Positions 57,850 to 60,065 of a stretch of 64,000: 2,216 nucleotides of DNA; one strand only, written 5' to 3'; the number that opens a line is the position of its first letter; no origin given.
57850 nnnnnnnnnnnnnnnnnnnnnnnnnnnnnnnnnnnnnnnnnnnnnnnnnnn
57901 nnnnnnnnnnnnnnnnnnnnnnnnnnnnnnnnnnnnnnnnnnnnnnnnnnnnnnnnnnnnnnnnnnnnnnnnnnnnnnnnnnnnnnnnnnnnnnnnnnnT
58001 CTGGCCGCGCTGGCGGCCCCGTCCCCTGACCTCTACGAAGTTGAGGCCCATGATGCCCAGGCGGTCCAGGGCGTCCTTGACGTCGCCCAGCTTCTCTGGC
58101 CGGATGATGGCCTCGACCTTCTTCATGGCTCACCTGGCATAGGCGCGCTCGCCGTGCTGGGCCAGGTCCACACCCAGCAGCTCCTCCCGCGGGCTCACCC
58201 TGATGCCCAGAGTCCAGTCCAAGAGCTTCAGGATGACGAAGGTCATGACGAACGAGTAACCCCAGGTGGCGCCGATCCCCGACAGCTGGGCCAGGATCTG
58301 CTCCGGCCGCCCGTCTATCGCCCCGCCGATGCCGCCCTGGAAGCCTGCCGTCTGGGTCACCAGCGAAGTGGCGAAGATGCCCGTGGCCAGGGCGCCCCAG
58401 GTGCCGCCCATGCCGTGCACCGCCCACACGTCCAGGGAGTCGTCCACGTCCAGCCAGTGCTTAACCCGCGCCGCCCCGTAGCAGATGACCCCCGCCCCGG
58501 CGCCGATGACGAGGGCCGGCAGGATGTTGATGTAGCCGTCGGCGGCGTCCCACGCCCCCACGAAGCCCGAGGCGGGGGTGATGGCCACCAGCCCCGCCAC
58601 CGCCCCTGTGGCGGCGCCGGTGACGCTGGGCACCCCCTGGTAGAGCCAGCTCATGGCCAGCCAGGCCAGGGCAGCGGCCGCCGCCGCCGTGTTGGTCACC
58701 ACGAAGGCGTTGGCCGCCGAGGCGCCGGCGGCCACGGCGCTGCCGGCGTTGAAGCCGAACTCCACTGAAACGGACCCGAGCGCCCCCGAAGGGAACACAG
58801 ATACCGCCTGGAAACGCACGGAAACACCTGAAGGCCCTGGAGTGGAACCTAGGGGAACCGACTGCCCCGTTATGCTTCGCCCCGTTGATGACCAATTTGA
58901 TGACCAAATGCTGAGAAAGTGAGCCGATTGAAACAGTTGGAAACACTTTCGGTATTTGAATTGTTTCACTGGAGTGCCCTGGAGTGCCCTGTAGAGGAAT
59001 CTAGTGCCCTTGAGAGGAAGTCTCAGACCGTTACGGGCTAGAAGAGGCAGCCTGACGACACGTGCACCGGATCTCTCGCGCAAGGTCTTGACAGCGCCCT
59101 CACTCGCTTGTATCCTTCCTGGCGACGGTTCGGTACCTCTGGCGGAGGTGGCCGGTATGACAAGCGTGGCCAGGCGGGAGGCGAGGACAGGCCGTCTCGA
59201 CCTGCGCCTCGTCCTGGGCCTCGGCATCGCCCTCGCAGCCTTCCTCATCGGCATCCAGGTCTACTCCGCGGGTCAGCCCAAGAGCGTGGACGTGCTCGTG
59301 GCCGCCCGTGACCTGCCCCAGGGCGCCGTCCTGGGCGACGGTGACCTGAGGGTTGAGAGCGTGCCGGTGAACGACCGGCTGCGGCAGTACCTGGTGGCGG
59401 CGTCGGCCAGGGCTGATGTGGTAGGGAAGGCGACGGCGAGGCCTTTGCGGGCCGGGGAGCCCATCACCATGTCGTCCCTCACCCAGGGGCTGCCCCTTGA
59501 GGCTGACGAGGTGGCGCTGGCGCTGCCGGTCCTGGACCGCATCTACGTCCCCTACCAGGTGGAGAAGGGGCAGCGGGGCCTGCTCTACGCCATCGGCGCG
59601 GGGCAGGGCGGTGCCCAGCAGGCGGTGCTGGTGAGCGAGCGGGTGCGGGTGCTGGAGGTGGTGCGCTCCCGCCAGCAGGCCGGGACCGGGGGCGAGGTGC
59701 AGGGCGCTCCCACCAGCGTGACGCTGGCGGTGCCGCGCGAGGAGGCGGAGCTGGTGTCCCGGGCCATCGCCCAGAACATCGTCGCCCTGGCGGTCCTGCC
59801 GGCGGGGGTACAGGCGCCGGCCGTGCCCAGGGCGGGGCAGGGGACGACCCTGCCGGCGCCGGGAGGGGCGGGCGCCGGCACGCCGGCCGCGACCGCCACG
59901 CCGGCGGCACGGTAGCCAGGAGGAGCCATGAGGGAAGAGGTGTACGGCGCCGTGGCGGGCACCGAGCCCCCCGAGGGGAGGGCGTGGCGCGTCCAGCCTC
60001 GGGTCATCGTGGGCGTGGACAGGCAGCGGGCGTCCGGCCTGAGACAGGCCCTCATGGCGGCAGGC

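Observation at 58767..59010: Lower-GC junction region packed with phased GnAAC pentamers and tandem repeats between truncated amt and the tad locus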

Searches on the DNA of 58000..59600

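Call 10: search_rna_families(source=window, start=58000, end=59600, threshold=evalue, max_evalue=1)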
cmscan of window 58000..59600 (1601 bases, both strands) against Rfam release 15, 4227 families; matches with E-value up to 1: 0.
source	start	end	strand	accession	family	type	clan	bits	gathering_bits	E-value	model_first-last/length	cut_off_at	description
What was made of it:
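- Tried and rejected: Rfam scan of 58000-59600 at E <= 1: no hit (call 10).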

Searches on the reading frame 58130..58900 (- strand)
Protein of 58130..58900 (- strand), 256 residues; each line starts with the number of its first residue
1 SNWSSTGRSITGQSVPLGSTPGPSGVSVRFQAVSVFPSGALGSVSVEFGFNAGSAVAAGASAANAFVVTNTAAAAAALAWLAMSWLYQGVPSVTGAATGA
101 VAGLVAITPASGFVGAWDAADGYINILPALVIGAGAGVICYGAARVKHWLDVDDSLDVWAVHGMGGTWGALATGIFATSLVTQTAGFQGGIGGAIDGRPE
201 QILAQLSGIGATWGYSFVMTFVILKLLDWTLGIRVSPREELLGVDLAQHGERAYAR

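Call 9: search_protein_families(library=pfam, proteins=[window:58130-58900:-])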
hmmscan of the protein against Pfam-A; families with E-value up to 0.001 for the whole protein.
window:58130-58900:- (256 aa): 1 family
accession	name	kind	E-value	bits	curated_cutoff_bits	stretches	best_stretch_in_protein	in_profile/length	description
PF00909.26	Ammonium_transp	-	2.1e-51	175.3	23.2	1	48-254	205-399/399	Ammonium Transporter Family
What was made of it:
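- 58130..58760 (-): C-terminal half of amt (amt'), cut off by the insertion. It sits upstream of glnK (57788-58126) in the amt-glnK-orf-flotillin-glnA gene row. Pfam Ammonium_transp profile positions 205-399 of 399 (call 9).
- Checked: Only Pfam Ammonium_transp profile positions 205-399 of 399 are encoded, at 58130 to about 58760 on the - strand (call 9).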

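Call 26: find_encoding_contigs(protein=window:58130-58819:-, flank=10000, max_places=10)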
Protein window:58130-58819:- (229 aa): no gene with exactly this product is on record in the collection.
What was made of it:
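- Tried and rejected: Lookup of the fused ORF 58130-58819: not on record (call 26).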

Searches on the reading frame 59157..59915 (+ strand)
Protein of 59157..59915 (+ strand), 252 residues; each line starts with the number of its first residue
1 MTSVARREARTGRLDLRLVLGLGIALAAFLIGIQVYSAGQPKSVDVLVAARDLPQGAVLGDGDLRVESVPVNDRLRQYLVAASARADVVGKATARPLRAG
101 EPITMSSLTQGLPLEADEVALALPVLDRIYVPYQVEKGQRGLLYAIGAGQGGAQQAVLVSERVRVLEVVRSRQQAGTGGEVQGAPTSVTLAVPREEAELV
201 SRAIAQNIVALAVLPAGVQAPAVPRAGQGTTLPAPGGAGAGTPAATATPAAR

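Call 9: search_protein_families(library=pfam, proteins=[window:59157-59915:+])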
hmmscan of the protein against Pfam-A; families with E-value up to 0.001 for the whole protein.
window:59157-59915:+ (252 aa): 3 families
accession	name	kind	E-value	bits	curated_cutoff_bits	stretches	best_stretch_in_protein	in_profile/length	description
PF08666.17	SAF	-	4.8e-11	43.5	21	1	45-107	2-61/63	SAF domain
PF13144.11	ChapFlgA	-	1.1e-06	29.1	23.8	1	45-110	2-62/122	Chaperone for flagella basal body P-ring formation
PF16976.10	RcpC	-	3.8e-06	27.2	28.8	1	114-212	7-112/114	Flp pilus assembly protein RcpC/CpaB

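Call 13: find_encoding_contigs(protein=window:59157-59915:+, flank=10000, max_places=10)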
Protein window:59157-59915:+ (252 aa): 5 contigs read that carry it; 4 places shown.
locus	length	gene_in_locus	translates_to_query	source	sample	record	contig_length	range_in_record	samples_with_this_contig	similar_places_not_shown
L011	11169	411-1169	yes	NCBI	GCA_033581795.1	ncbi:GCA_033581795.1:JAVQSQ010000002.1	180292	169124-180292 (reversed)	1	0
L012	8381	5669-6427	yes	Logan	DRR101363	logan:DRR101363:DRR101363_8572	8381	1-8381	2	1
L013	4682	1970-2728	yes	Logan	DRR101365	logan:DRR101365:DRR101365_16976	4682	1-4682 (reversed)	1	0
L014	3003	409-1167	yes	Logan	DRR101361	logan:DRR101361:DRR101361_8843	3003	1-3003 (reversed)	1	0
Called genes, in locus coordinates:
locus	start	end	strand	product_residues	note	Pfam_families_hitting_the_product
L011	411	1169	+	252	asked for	PF08666:SAF, PF13144:ChapFlgA (weak), PF16976:RcpC (weak)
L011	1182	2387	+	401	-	PF01656:CbiA (weak), PF13614:AAA_31 (faint)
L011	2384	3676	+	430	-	PF00437:T2SSE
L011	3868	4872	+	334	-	PF00482:T2SSF (weak), PF12601:Rubi_NSP_C (faint)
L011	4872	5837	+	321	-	PF00482:T2SSF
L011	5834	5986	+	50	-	-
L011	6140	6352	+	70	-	PF04964:Flp_Fap (weak)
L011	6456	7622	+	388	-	PF00188:CAP, PF01476:LysM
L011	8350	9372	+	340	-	-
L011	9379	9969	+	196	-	-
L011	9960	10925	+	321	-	-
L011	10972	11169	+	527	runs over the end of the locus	-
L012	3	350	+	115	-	?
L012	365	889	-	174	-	PF15919:HicB_lk_antitox (weak), PF21748:UPF0150 (weak), PF05534:HicB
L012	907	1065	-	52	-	-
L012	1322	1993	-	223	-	PF01467:CTP_transf_like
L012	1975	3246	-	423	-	PF01018:GTP1_OBG, PF01926:MMR_HSR1, PF02421:FeoB_N, PF09269:DUF1967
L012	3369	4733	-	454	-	PF11638:DnaA_N, PF00308:Bac_DnaA, PF01695:IstB_IS21, PF00004:AAA (weak), PF22688:Hda_lid (faint), PF08299:Bac_DnaA_C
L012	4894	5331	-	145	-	PF01878:EVE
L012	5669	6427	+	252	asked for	PF08666:SAF, PF13144:ChapFlgA (weak), PF16976:RcpC (weak)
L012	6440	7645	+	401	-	PF01656:CbiA (weak), PF13614:AAA_31 (weak)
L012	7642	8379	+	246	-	?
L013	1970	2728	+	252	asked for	PF08666:SAF, PF13144:ChapFlgA (weak), PF16976:RcpC (weak)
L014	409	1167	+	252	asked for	PF08666:SAF, PF13144:ChapFlgA (weak), PF16976:RcpC (weak)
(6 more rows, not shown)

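Call 18: find_related_loci(query=window:59157-59915:+, collection=metagenome_contigs, flank=6000)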
Query window:59157-59915:+ (252 aa) in metagenome_contigs; peptide patterns used: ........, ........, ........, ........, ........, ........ (x = any residue, [..] = any of these).
600 stretches matched a pattern (row limit reached: there are more); 2 encode a relative of the query (tblastn E <= 1e-3); 2 distinct loci.
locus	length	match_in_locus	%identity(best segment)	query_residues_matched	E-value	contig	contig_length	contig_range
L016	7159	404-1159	97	1-252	2e-151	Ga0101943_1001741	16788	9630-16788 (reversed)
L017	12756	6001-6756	97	1-252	2e-151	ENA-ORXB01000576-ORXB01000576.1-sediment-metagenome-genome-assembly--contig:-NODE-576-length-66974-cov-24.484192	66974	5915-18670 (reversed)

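Call 27: search_protein_families(library=pfam, proteins=[L012:4894-5331:-], max_evalue=0.01)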
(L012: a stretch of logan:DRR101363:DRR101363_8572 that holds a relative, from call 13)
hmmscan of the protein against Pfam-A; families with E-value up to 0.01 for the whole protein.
L012:4894-5331:- (145 aa): 1 family
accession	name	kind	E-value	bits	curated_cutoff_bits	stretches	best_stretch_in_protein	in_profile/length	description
PF01878.24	EVE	-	8.5e-10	39.2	23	1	23-135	28-143/145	EVE domain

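Call 28: find_homologous_proteins(query=L012:4894-5331:-, max_evalue=0.00001)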
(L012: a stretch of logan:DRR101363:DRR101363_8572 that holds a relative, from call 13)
Query L012:4894-5331:- (145 aa): 793 proteins with E <= 0.00001 among 812 candidates; the best 120 are listed.
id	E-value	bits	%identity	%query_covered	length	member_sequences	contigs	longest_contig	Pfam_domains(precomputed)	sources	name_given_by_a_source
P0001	7.6e-71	254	90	86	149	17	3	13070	PF01878.25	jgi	jgi:predicted RNA-binding protein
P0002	1.4e-62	228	79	86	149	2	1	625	PF01878.25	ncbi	-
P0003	3.0e-62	226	80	85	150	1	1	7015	PF01878.25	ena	-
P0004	3.8e-60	220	76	85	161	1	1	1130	PF01878.25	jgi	-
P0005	2.9e-59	217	79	79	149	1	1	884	PF01878.25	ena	-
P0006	1.5e-58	214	81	79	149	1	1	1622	PF01878.25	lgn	-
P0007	1.9e-58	214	78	86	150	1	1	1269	PF01878.25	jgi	jgi:predicted RNA-binding protein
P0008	2.1e-58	214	72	85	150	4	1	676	PF01878.25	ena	-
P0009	2.4e-58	214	76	86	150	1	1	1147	PF01878.25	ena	-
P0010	6.8e-58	212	78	86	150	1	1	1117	PF01878.25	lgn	-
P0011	8.0e-58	212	77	81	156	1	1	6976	PF01878.25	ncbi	-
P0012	1.6e-57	211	75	86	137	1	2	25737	PF01878.25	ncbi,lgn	-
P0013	2.0e-57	211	78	79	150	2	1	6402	PF01878.25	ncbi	-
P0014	2.1e-57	211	75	81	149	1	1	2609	PF01878.25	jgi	jgi:predicted RNA-binding protein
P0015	2.2e-57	211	78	81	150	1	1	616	PF01878.25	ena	-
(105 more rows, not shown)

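Call 29: find_encoding_contigs(protein=P0001, flank=8000, max_places=6)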
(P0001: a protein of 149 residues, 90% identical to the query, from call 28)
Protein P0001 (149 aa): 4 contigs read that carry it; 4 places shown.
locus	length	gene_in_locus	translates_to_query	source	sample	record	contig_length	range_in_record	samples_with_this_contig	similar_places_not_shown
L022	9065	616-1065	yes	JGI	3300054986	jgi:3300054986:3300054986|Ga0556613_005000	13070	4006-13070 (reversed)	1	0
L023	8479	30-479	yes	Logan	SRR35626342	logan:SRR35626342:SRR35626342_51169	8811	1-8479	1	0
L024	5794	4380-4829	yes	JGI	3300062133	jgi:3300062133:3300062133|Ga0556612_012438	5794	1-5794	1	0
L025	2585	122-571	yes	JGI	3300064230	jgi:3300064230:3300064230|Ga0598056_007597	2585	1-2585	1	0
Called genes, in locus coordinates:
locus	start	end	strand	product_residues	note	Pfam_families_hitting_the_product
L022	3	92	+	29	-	?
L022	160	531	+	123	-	PF03013:Pyr_excise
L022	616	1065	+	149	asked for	PF01878:EVE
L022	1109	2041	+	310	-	PF02219:MTHFR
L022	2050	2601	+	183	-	PF01613:Flavin_Reduct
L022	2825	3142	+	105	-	-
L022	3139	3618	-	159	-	PF12867:DinB_2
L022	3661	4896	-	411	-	PF04055:Radical_SAM, PF12836:HHH_3 (faint)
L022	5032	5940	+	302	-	PF14257:DUF4349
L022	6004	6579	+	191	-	PF07638:Sigma70_ECF (weak), PF04542:Sigma70_r2, PF08281:Sigma70_r4_2, PF04545:Sigma70_r4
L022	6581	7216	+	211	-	PF13490:zf-HC2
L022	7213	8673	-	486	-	PF06609:TRI12, PF07690:MFS_1, PF12832:MFS_1_like (faint), PF00083:Sugar_tr, PF07690:MFS_1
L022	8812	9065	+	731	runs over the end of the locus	PF00384:Molybdopterin, PF01568:Molydop_binding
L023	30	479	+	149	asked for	PF01878:EVE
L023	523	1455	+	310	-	PF02219:MTHFR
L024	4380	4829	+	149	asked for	PF01878:EVE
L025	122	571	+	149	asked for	PF01878:EVE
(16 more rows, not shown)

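Call 39: find_homologous_proteins(query=window:59157-59915:+, max_evalue=1e-10)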
Query window:59157-59915:+ (252 aa): 12 proteins with E <= 1e-10 among 8000 candidates.
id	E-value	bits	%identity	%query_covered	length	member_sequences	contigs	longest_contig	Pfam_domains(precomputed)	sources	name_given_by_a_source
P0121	3.8e-140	483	97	100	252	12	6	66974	PF08666.18,PF13144.12,PF16976.11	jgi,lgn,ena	-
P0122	1.1e-97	344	73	95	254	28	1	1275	PF08666.18,PF13144.12,PF16976.11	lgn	-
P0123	4.4e-97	342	71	98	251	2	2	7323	PF08666.18,PF13144.12,PF16976.11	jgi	jgi:Flp pilus assembly protein CpaB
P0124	6.4e-94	332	69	97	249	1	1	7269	PF08666.18,PF13144.12,PF16976.11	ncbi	-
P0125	4.8e-91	322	70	97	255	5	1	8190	PF08666.18,PF13144.12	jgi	-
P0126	2.0e-84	301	68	94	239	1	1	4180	PF08666.18,PF13144.12,PF16976.11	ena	-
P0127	7.1e-78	279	68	81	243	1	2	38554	PF08666.18,PF13144.12,PF16976.11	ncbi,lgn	-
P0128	1.5e-76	275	67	81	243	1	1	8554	PF08666.18,PF13144.12,PF16976.11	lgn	-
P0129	4.4e-76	273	67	83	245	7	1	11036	PF08666.18,PF13144.12,PF16976.11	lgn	-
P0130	9.9e-76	272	67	79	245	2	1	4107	PF08666.18,PF13144.12,PF16976.11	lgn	-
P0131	9.8e-37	145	74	40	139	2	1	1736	-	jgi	jgi:Flp pilus assembly protein CpaB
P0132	7.3e-35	139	70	40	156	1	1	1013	PF08666.18,PF13144.12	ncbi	-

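Call 40: find_encoding_contigs(protein=P0121, flank=10000, max_places=10)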
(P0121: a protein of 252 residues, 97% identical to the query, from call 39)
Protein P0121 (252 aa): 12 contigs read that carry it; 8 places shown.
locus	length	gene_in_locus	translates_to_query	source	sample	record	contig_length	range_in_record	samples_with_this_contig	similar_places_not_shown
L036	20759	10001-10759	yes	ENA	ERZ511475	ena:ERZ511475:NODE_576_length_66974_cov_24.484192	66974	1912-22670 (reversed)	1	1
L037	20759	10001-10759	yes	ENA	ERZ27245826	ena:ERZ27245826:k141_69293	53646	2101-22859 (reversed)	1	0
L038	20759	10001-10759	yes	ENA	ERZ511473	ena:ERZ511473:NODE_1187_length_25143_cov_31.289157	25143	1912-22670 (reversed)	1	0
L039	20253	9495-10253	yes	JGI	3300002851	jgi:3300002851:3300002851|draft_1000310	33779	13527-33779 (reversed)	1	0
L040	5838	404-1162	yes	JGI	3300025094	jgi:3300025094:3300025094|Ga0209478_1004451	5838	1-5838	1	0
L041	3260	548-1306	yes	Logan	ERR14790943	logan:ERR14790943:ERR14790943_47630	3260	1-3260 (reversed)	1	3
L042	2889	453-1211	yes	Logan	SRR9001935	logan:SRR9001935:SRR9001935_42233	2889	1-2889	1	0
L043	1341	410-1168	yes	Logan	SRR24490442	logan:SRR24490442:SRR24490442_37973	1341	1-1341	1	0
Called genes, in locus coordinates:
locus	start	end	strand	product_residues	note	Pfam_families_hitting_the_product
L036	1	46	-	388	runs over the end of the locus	PF11013:DUF2851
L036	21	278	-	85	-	PF13560:HTH_31 (weak), PF01381:HTH_3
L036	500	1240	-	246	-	PF06557:DUF1122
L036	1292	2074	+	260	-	PF00378:ECH_1, PF16113:ECH_2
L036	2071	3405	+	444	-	PF08245:Mur_ligase_M, PF27239:FOL3_C, PF02875:Mur_ligase_C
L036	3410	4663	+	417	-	PF00109:ketoacyl-synt, PF00108:Thiolase_N (weak), PF02801:Ketoacyl-synt_C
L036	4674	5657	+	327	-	PF01073:3Beta_HSD, PF01370:Epimerase, PF02719:Polysacc_synt_2, PF04321:RmlD_sub_bind, PF13460:NAD_binding_10, PF16363:GDP_Man_Dehyd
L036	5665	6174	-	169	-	-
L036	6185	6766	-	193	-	PF02834:LigT_PEase, PF10469:AKAP7_NLS (weak), PF13563:2_5_RNA_ligase2, PF02834:LigT_PEase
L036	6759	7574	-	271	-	PF04909:Amidohydro_2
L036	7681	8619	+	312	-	PF13292:DXP_synthase_N, PF00456:Transketolase_N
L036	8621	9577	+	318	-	PF02779:Transket_pyr, PF02780:Transketolase_C, PF22613:Transketolase_C_1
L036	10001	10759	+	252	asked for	PF08666:SAF, PF13144:ChapFlgA (weak), PF16976:RcpC (faint)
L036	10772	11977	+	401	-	PF01656:CbiA (weak), PF13614:AAA_31 (faint)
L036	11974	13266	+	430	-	PF00437:T2SSE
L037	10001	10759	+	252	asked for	PF08666:SAF, PF13144:ChapFlgA (weak), PF16976:RcpC (faint)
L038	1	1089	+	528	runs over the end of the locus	PF13231:PMT_2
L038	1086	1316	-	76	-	-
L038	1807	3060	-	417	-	PF00464:SHMT, PF00155:Aminotran_1_2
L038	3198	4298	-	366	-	-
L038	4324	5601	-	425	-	PF07690:MFS_1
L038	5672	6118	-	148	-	PF00156:Pribosyltran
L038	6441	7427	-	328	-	PF12911:OppC_N (weak), PF00528:BPD_transp_1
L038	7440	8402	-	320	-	PF19300:BPD_transp_1_N, PF00528:BPD_transp_1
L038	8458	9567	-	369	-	PF00496:SBP_bac_5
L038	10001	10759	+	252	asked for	PF08666:SAF, PF13144:ChapFlgA (weak), PF16976:RcpC (faint)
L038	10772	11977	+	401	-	PF01656:CbiA (weak), PF13614:AAA_31 (faint)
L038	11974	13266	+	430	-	PF00437:T2SSE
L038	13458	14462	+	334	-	PF00482:T2SSF (weak), PF12601:Rubi_NSP_C (faint)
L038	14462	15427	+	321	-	PF00482:T2SSF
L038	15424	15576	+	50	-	-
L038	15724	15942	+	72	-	PF04964:Flp_Fap (weak)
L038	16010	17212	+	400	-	PF00188:CAP, PF01476:LysM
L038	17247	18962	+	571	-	-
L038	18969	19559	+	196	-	-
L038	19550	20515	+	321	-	-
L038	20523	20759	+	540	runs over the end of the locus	-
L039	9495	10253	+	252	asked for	PF08666:SAF, PF13144:ChapFlgA (weak), PF16976:RcpC (faint)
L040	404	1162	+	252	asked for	PF08666:SAF, PF13144:ChapFlgA (weak), PF16976:RcpC (faint)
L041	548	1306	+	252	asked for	PF08666:SAF, PF13144:ChapFlgA (weak), PF16976:RcpC (faint)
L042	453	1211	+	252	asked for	PF08666:SAF, PF13144:ChapFlgA (weak), PF16976:RcpC (faint)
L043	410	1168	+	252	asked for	PF08666:SAF, PF13144:ChapFlgA (weak), PF16976:RcpC (faint)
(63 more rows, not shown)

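Call 41: find_encoding_contigs(protein=P0127, flank=10000, max_places=6)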
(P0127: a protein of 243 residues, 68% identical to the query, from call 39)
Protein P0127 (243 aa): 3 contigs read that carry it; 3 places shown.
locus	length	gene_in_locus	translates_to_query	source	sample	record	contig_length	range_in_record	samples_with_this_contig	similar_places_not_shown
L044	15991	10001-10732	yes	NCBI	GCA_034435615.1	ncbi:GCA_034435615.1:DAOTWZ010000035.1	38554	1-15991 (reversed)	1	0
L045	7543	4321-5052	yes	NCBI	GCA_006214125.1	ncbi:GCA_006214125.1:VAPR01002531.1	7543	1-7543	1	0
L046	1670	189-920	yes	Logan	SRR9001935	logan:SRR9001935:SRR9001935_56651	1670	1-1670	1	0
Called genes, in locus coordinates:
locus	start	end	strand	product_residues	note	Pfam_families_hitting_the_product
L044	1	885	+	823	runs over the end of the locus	PF10060:DUF2298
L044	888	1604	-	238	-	PF07224:Chlorophyllase (weak), PF01738:DLH, PF12697:Abhydrolase_6 (faint), PF00326:Peptidase_S9 (faint), PF05448:AXE1 (weak), PF08840:BAAT_C (weak)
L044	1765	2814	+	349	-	PF00753:Lactamase_B, PF19583:ODP, PF23023:Anti-Pycsar_Apyc1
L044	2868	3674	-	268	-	PF00378:ECH_1, PF16113:ECH_2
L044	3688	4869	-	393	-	PF00296:Bac_luciferase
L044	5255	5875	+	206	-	PF00440:TetR_N, PF16925:TetR_C_13 (faint)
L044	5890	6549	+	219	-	PF00702:Hydrolase, PF12710:HAD, PF13419:HAD_2, PF13242:Hydrolase_like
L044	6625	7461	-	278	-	PF02679:ComA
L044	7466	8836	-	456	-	PF03972:MmgE_PrpD_N, PF19305:MmgE_PrpD_C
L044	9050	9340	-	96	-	PF08734:GYD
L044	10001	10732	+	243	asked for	PF08666:SAF, PF13144:ChapFlgA, PF16976:RcpC (weak)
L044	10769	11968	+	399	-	PF01656:CbiA, PF13614:AAA_31 (faint)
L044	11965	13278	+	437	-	PF00437:T2SSE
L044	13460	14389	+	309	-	PF00482:T2SSF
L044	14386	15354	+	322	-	PF00482:T2SSF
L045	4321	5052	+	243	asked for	PF08666:SAF, PF13144:ChapFlgA, PF16976:RcpC (weak)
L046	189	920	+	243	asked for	PF08666:SAF, PF13144:ChapFlgA, PF16976:RcpC (weak)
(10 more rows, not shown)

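Call 47: find_encoding_contigs(protein=P0123, flank=6000, max_places=5)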
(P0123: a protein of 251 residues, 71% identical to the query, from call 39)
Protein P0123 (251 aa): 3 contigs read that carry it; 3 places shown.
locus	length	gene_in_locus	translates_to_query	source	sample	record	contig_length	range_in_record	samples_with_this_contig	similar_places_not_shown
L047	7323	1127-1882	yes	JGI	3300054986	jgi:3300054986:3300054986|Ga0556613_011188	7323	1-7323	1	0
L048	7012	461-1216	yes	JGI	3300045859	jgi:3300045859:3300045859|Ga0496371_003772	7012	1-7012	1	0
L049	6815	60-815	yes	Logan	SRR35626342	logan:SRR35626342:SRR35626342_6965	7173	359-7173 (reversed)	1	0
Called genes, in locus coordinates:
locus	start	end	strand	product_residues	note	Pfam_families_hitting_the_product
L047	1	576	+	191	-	?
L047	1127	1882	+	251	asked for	PF08666:SAF, PF13144:ChapFlgA (weak), PF16976:RcpC (weak)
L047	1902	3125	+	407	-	PF01656:CbiA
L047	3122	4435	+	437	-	PF00437:T2SSE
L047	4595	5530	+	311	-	PF00482:T2SSF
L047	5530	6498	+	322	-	PF00482:T2SSF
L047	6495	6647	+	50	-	-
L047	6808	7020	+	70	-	PF04964:Flp_Fap (weak)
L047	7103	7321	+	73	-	?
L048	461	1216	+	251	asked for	PF08666:SAF, PF13144:ChapFlgA (weak), PF16976:RcpC (weak)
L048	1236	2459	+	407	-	PF01656:CbiA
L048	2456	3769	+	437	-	PF00437:T2SSE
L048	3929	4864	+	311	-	PF00482:T2SSF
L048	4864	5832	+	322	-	PF00482:T2SSF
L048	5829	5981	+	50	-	-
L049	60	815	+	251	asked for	PF08666:SAF, PF13144:ChapFlgA (weak), PF16976:RcpC (weak)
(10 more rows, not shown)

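Call 48: find_encoding_contigs(protein=P0124, flank=6000, max_places=5)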
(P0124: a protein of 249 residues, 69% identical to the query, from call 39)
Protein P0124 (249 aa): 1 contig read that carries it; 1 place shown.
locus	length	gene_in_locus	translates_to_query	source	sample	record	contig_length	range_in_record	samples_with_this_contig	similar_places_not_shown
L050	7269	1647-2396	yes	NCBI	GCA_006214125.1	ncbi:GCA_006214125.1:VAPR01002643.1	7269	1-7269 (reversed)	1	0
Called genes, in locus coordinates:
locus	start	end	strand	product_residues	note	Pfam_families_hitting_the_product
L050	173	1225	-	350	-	-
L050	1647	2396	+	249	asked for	PF08666:SAF, PF13144:ChapFlgA (weak), PF16976:RcpC (faint)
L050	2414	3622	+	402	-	PF01656:CbiA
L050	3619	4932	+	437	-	PF00437:T2SSE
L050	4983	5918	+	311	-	PF00482:T2SSF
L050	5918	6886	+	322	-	PF00482:T2SSF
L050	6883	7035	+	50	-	-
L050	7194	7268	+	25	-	?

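Call 58: search_protein_families(library=pfam, proteins=[L038:8458-9567:-], max_evalue=0.01)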
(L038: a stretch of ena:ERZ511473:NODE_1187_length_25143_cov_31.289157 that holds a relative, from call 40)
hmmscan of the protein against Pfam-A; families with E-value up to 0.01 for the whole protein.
L038:8458-9567:- (369 aa): 1 family
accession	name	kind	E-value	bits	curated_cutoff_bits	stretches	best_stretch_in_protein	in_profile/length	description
PF00496.27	SBP_bac_5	-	1.8e-22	80.4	32.4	1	2-260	116-365/368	Bacterial extracellular solute-binding proteins, family 5 Middle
